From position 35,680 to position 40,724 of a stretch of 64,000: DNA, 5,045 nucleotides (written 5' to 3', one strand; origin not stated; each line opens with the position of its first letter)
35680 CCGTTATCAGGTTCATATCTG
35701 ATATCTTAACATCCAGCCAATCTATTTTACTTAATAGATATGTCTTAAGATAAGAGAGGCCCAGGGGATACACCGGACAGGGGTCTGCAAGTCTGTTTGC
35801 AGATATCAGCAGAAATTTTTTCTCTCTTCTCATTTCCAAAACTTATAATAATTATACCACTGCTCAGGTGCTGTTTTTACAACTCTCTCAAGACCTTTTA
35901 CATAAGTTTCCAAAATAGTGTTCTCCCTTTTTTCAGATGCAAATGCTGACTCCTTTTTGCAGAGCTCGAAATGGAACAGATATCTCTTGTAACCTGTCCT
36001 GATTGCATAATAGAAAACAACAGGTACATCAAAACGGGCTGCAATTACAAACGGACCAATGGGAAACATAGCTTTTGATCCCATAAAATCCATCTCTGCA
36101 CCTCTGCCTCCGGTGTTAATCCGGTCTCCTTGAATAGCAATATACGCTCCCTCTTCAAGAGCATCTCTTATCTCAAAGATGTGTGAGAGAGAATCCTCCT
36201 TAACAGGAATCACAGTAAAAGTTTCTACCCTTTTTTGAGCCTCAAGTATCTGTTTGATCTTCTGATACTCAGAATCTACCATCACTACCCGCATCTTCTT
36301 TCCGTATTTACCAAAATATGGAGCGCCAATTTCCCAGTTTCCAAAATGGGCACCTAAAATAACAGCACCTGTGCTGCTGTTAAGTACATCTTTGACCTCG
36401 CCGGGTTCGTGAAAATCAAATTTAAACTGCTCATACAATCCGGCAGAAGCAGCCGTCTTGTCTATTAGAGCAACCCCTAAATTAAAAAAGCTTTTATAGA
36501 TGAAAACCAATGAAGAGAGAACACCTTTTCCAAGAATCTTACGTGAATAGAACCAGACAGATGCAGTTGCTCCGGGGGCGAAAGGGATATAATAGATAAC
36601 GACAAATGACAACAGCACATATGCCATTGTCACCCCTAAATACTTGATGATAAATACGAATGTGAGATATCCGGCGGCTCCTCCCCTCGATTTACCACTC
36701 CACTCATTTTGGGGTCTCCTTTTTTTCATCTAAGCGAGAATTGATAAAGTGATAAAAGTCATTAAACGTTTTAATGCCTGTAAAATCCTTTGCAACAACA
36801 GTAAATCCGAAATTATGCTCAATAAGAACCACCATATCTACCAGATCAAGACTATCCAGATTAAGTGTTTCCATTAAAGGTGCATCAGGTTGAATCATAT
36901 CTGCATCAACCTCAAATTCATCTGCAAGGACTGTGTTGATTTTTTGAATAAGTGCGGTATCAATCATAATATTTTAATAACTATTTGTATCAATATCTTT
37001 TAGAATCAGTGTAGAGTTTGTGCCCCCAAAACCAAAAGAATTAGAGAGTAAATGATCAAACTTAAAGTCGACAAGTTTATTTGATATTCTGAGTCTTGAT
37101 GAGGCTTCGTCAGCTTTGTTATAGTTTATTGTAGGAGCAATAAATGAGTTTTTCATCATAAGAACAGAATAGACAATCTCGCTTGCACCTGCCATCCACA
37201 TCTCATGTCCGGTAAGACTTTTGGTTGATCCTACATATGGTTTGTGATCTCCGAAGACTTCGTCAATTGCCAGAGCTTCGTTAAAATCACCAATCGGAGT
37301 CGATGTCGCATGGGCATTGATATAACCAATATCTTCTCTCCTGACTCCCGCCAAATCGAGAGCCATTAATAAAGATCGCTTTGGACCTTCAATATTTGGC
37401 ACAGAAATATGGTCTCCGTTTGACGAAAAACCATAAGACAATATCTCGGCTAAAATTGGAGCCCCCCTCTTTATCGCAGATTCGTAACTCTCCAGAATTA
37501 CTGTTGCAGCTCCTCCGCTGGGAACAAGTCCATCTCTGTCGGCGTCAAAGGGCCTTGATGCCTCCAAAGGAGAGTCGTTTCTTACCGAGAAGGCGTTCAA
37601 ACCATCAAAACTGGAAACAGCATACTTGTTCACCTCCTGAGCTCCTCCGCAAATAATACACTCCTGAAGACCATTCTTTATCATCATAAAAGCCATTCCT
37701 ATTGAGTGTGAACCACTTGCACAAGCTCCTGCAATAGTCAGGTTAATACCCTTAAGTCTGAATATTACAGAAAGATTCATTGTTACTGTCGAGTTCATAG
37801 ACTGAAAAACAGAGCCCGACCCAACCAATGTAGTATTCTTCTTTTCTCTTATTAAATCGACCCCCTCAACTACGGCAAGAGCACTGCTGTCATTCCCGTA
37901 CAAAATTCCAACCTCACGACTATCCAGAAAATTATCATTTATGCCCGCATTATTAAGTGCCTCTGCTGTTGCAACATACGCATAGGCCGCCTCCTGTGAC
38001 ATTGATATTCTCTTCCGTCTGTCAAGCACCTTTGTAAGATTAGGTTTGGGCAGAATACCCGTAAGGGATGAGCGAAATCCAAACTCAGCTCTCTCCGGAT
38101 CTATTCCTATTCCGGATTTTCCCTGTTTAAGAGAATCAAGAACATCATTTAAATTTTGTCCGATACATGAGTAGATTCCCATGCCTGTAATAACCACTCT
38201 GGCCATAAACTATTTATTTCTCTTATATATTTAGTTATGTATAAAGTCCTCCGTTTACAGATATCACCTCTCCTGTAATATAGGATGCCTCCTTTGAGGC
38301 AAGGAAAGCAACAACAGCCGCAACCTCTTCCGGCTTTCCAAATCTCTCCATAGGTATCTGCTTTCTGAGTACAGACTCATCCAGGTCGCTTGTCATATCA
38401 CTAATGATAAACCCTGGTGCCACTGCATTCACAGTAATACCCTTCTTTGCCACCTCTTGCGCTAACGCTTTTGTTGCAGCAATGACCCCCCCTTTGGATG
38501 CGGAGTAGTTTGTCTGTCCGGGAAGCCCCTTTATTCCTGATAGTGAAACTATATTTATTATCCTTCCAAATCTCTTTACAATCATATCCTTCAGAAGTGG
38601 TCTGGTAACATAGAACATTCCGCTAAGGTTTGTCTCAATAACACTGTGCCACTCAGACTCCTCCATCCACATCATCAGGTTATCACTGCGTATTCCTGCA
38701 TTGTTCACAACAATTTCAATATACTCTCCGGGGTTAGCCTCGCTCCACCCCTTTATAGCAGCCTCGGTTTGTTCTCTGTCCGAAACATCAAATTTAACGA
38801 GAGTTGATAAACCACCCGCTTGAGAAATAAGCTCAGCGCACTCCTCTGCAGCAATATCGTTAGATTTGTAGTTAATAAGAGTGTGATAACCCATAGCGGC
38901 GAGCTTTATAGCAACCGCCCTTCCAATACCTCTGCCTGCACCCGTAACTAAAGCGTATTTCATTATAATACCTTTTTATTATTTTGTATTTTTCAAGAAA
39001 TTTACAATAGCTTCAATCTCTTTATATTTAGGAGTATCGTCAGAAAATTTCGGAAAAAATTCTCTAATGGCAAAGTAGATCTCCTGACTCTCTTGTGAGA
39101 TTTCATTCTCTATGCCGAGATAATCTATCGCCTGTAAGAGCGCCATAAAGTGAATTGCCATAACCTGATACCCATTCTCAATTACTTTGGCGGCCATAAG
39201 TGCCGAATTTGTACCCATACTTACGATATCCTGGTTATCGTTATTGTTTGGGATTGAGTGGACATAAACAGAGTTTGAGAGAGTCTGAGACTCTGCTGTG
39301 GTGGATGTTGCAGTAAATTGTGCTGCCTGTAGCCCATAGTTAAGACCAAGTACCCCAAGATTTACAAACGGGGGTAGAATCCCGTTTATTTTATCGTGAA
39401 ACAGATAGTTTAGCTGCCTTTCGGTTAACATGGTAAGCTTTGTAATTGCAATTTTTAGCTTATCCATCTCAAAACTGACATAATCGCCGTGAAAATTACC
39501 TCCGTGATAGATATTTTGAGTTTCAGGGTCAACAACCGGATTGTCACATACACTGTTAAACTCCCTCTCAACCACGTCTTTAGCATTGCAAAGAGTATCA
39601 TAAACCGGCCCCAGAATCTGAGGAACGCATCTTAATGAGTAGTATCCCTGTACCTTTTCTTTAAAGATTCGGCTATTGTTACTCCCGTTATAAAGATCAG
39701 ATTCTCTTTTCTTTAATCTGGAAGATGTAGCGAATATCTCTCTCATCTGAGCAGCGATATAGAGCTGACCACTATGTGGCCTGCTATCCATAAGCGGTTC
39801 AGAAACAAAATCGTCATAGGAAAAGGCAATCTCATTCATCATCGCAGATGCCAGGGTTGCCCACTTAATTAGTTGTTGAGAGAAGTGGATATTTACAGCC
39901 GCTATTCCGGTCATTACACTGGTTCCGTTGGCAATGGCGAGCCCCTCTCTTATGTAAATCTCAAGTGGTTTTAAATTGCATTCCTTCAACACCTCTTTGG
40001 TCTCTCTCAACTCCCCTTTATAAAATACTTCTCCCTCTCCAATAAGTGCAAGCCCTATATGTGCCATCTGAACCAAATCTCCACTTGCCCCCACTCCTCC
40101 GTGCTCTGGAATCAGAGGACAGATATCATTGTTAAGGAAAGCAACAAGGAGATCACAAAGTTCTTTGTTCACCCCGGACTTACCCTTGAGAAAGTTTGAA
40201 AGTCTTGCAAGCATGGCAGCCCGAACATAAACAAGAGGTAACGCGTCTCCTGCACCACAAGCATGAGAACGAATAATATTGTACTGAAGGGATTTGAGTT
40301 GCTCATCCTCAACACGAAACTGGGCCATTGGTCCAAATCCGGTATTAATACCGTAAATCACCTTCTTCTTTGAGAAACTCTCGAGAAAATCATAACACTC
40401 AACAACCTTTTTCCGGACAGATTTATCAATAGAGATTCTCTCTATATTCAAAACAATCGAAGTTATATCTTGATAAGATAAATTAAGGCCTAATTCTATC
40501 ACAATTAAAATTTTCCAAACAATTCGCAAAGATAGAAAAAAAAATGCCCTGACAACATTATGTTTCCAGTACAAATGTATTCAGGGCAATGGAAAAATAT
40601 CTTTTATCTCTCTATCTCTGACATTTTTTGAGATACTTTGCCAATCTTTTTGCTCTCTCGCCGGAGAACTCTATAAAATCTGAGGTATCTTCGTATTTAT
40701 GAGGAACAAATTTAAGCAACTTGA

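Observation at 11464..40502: Complete flexirubin-type APE-DAR cluster with a non-canonical tailoring set in a probable anaerobe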

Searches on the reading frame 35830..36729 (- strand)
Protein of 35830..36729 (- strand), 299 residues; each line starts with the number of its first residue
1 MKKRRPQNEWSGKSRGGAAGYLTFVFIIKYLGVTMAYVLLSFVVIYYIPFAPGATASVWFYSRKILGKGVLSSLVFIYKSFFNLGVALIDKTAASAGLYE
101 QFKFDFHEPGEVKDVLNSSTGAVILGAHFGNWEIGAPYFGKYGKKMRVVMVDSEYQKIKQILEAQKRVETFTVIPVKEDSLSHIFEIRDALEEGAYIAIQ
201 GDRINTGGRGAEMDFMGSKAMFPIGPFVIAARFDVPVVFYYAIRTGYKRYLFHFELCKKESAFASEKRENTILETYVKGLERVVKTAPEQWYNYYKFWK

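Call 5: search_protein_families(library=pfam, proteins=[window:35830-36729:-])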
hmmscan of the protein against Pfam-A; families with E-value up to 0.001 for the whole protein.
window:35830-36729:- (299 aa): 1 family
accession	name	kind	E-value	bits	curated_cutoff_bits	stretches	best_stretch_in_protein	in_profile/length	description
PF03279.18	Lip_A_acyltrans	-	1.2e-16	61.2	22.3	1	103-299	104-294/295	Bacterial lipid A biosynthesis acyltransferase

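Call 8: search_protein_families(library=ncbifam, proteins=[window:35830-36729:-], max_evalue=0.00001)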
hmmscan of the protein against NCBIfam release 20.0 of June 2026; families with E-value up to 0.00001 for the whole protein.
window:35830-36729:- (299 aa): 6 families
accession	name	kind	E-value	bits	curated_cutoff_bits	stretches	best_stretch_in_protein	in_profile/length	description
NF006270.0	PRK08419.1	equivalog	1.2e-16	60.9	248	1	77-299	71-289/298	lipid A biosynthesis lauroyl acyltransferase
NF005919.0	PRK07920.1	equivalog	1.3e-11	44.1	209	1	95-298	94-293/311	phosphatidylinositol mannoside acyltransferase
NF006487.0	PRK08905.1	equivalog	3.4e-09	36.2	281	1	107-296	89-274/290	lysophospholipid acyltransferase family protein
NF005150.0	PRK06628.1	equivalog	2.1e-08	33.9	350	1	123-299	117-289/290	lipid A biosynthesis lauroyl acyltransferase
NF005120.0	PRK06553.1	equivalog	2.8e-08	33.5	273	1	115-299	127-307/308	lipid A biosynthesis lauroyl acyltransferase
NF006438.0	PRK08734.1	equivalog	1e-06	28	363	1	115-296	108-283/305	lauroyl acyltransferase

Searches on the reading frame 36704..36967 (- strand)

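Call 5: search_protein_families(library=pfam, proteins=[window:36704-36967:-])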
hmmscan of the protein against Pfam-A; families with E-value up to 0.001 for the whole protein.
window:36704-36967:- (87 aa): 1 family
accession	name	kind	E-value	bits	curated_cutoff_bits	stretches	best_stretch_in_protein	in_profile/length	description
PF00550.31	PP-binding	-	5.9e-10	39.7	20.8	1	9-75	2-67/67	Phosphopantetheine attachment site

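Call 8: search_protein_families(library=ncbifam, proteins=[window:36704-36967:-], max_evalue=0.00001)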
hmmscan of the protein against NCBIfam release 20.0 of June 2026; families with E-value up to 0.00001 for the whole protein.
window:36704-36967:- (87 aa): 12 families
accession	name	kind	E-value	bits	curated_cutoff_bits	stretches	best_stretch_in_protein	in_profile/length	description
NF002148.0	PRK00982.1-2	subfamily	1.7e-16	59.8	71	1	5-78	4-77/79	acyl carrier protein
NF003757.0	PRK05350.1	equivalog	7.2e-16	58.1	65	1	4-79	5-80/83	acyl carrier protein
NF002150.0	PRK00982.1-4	subfamily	5.8e-14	52.1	66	1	3-78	3-78/80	acyl carrier protein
TIGR00517.1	acyl_carrier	equivalog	6.3e-13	48.4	70.45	1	5-78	3-76/77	acyl carrier protein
NF006031.0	PRK08172.1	equivalog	1.7e-12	47.8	76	1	8-80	7-79/82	acyl carrier protein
NF002151.0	PRK00982.1-5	equivalog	7.2e-09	35.7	92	1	6-77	4-75/78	acyl carrier protein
NF002147.0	PRK00982.1-1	equivalog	1.6e-08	34.3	84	1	5-77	7-79/83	acyl carrier protein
NF005079.0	PRK06508.1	equivalog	2.2e-08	34.3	83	1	4-62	2-60/93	acyl carrier protein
NF002149.0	PRK00982.1-3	equivalog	8.5e-08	32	106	1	8-78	6-76/78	acyl carrier protein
NF040636.1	AcpM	exception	1.6e-07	31.3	146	1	5-81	5-80/93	meromycolate extension acyl carrier protein AcpM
NF058660.1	cispen_ACP_AmcB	equivalog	2.7e-07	30.7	80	1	8-64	4-62/80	cispentacin biosynthesis acyl carrier protein AmcB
NF006617.0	PRK09184.1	subfamily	7.6e-06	25.9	70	1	7-68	15-80/96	phosphopantetheine-binding protein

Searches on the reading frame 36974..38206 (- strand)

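Call 5: search_protein_families(library=pfam, proteins=[window:36974-38206:-])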
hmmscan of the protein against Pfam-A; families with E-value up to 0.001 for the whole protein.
window:36974-38206:- (410 aa): 2 families
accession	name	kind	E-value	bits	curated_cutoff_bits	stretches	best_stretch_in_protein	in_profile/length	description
PF00109.32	ketoacyl-synt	-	2.3e-31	109.7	20.8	1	2-244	2-252/252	Beta-ketoacyl synthase, N-terminal domain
PF02801.28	Ketoacyl-synt_C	-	6.6e-28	97.6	20.8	1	252-362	1-118/119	Beta-ketoacyl synthase, C-terminal domain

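Call 8: search_protein_families(library=ncbifam, proteins=[window:36974-38206:-], max_evalue=0.00001)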
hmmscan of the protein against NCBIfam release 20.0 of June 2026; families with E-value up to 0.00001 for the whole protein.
window:36974-38206:- (410 aa): 20 families
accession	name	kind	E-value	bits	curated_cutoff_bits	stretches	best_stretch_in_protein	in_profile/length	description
NF005935.0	PRK07967.1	equivalog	2.4e-115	385.6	630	1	1-405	1-404/406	beta-ketoacyl-ACP synthase I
TIGR03150.1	fabF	equivalog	2e-101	339.7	493.75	1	3-403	2-407/407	beta-ketoacyl-ACP synthase II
NF005589.0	PRK07314.1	subfamily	3.9e-99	332.2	387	1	2-405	4-412/413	beta-ketoacyl-ACP synthase II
NF006587.0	PRK09116.1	equivalog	1.2e-91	307.5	470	1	1-404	1-406/408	beta-ketoacyl-ACP synthase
NF004970.0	PRK06333.1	subfamily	6e-83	279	525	1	2-403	4-420/424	beta-ketoacyl-ACP synthase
NF006274.0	PRK08439.1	equivalog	7.2e-82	275.3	621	1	1-404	1-405/406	beta-ketoacyl-ACP synthase II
NF006434.0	PRK08722.1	equivalog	7.3e-68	229.3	759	1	3-404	5-413/414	beta-ketoacyl-ACP synthase II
NF005490.0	PRK07103.1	equivalog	1.2e-64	218.9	445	1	1-404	3-412/414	polyketide beta-ketoacyl:acyl carrier protein synthase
NF005076.0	PRK06501.1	equivalog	6.9e-64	216.3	629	1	137-403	150-421/425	beta-ketoacyl-ACP synthase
NF005916.1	PRK07910.1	equivalog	4.4e-61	207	560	1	2-401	12-414/418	KasA/KasB family beta-ketoacyl-ACP synthase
NF006618.0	PRK09185.1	subfamily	1.2e-57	195.8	407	1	1-404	2-392/394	beta-ketoacyl-ACP synthase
NF004618.0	PRK05952.1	equivalog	1.9e-49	168.6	455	1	2-404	2-382/384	beta-ketoacyl-ACP synthase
NF058662.1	cispenta_AmcF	equivalog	9.6e-45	153.2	325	1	4-403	2-368/369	cispentacin biosynthesis acyltransferase subunit AmcF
NF040607.1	mycolic_Pks13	equivalog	4.6e-28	97.3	2100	1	80-407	196-528/1680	polyketide synthase Pks13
NF045894.1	PKS_plus_SDR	equivalog_domain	4.5e-27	94.1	1740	1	81-404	99-426/1515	type I polyketide synthase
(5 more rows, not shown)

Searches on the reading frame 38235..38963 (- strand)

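Call 5: search_protein_families(library=pfam, proteins=[window:38235-38963:-])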
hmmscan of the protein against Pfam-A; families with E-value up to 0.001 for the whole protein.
window:38235-38963:- (242 aa): 3 families
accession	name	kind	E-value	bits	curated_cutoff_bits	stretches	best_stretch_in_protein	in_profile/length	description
PF13561.12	adh_short_C2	-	7.4e-56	189.8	27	1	8-240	1-235/236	Enoyl-(Acyl carrier protein) reductase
PF00106.31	adh_short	-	2.9e-52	177.4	26.6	1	2-196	1-192/195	short chain dehydrogenase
PF08659.16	KR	-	1.3e-16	61.4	22.6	1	5-182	4-174/180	KR domain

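Call 8: search_protein_families(library=ncbifam, proteins=[window:38235-38963:-], max_evalue=0.00001)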
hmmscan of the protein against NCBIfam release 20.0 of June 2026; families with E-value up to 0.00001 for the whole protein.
window:38235-38963:- (242 aa): 221 families (the best 25 are shown)
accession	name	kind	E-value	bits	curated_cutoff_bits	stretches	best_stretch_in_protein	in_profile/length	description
NF053542.1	FlxB_rubin_SDR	equivalog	2.7e-117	390.7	340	1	2-240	1-239/239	flexirubin biosynthesis SDR family reductase FlxB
TIGR01830.1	3oxo_ACP_reduc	equivalog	6.5e-88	294.5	297.75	1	4-241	1-239/239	3-oxoacyl-[acyl-carrier-protein] reductase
NF004200.0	PRK05653.1-5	equivalog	1.1e-84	283.8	273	1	2-240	3-241/242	3-oxoacyl-ACP reductase FabG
NF004197.0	PRK05653.1-1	equivalog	1.2e-79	267.4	332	1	2-241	8-247/249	3-oxoacyl-ACP reductase FabG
NF004199.0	PRK05653.1-4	equivalog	2.3e-79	266.5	301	1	2-241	6-246/247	3-oxoacyl-ACP reductase FabG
TIGR01829.1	AcAcCoA_reduct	subfamily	1.5e-76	257.3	302.1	1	3-241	2-241/242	acetoacetyl-CoA reductase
NF009464.0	PRK12824.1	subfamily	5.1e-76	255.6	269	1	2-241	3-243/245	3-oxoacyl-ACP reductase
NF009466.0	PRK12826.1-2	subfamily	6e-74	248.6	222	1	3-241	5-245/248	3-oxoacyl-ACP reductase FabG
NF004198.0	PRK05653.1-3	equivalog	5.4e-72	242.2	296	1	2-241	8-247/248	3-oxoacyl-ACP reductase FabG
TIGR01831.1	fabG_rel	equivalog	1.7e-71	240.4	338.85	1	5-240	2-238/239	3-ketoacyl-ACP reductase FabG2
NF009547.0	PRK12936.1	subfamily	4.4e-61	206.6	436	1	3-240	8-242/245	3-ketoacyl-(acyl-carrier-protein) reductase NodG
NF047420.2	EF_P_mod_YmfI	equivalog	5.4e-61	206.3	238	1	4-241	2-236/236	elongation factor P 5-aminopentanone reductase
NF040605.2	mycolic_FabG1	exception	1.4e-60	205.1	420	1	4-240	4-229/233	3-oxoacyl-ACP reductase FabG1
NF005559.1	PRK07231.1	subfamily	3e-57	194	215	1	2-240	5-247/249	glucose 1-dehydrogenase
NF006110.0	PRK08261.1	equivalog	1.8e-56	192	410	1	2-238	215-448/454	3-oxoacyl-ACP reductase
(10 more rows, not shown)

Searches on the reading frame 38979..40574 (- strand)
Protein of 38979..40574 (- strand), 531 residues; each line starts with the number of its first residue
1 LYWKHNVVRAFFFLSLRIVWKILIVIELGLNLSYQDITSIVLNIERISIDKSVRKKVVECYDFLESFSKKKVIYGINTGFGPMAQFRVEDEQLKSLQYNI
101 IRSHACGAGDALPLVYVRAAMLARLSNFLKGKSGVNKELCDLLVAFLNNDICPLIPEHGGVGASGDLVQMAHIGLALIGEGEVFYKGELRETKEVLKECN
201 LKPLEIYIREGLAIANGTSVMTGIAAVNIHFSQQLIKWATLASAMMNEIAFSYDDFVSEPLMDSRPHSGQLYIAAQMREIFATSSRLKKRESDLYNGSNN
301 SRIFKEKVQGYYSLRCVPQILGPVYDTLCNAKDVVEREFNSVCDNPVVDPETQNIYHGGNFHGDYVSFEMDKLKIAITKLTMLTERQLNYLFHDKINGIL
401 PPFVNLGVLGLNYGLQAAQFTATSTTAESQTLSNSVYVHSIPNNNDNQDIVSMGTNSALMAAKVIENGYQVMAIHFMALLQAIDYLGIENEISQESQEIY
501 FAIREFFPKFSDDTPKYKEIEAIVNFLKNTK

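Call 5: search_protein_families(library=pfam, proteins=[window:38979-40574:-])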
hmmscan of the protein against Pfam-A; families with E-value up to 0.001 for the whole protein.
window:38979-40574:- (531 aa): 1 family
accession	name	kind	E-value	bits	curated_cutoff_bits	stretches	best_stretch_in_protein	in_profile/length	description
PF00221.24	Lyase_aromatic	-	1.2e-160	535.7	27.3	1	32-505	1-466/466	Aromatic amino acid lyase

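Call 8: search_protein_families(library=ncbifam, proteins=[window:38979-40574:-], max_evalue=0.00001)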
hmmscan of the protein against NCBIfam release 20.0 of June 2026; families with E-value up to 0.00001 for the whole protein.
window:38979-40574:- (531 aa): 8 families
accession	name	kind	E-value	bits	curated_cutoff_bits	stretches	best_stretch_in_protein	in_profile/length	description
NF053541.1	FlxA_rubin_TAL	equivalog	7.2e-251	832.9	700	1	33-529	2-498/498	flexirubin biosynthesis tyrosine ammonia-lyase FlxA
NF006871.0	PRK09367.1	subfamily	3.9e-129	431.6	524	1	31-529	10-494/505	histidine ammonia-lyase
TIGR01225.1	hutH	equivalog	1.5e-127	426.1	539.15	1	31-529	7-491/506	histidine ammonia-lyase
TIGR03832.1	Tyr_2_3_mutase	equivalog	5.1e-112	375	501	1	32-526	6-506/507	tyrosine 2,3-aminomutase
TIGR04475.1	Phe_D_beta_mut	equivalog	6.1e-108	361.7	800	1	25-527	3-509/510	phenylalanine aminomutase (D-beta-phenylalanine forming)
TIGR01226.1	phe_am_lyase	equivalog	2.2e-79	267.5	519.15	1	29-497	37-512/680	phenylalanine ammonia-lyase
NF041222.1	BagA_FevW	exception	1.1e-78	265.1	1000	1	64-527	42-514/529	bagremycin/ferroverdin biosynthesis tyrosine ammonia-lyase BagA/FevW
TIGR04473.1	taxol_Phe_23mut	exception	2.5e-59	201.2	1250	1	54-492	59-503/687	phenylalanine aminomutase (L-beta-phenylalanine forming)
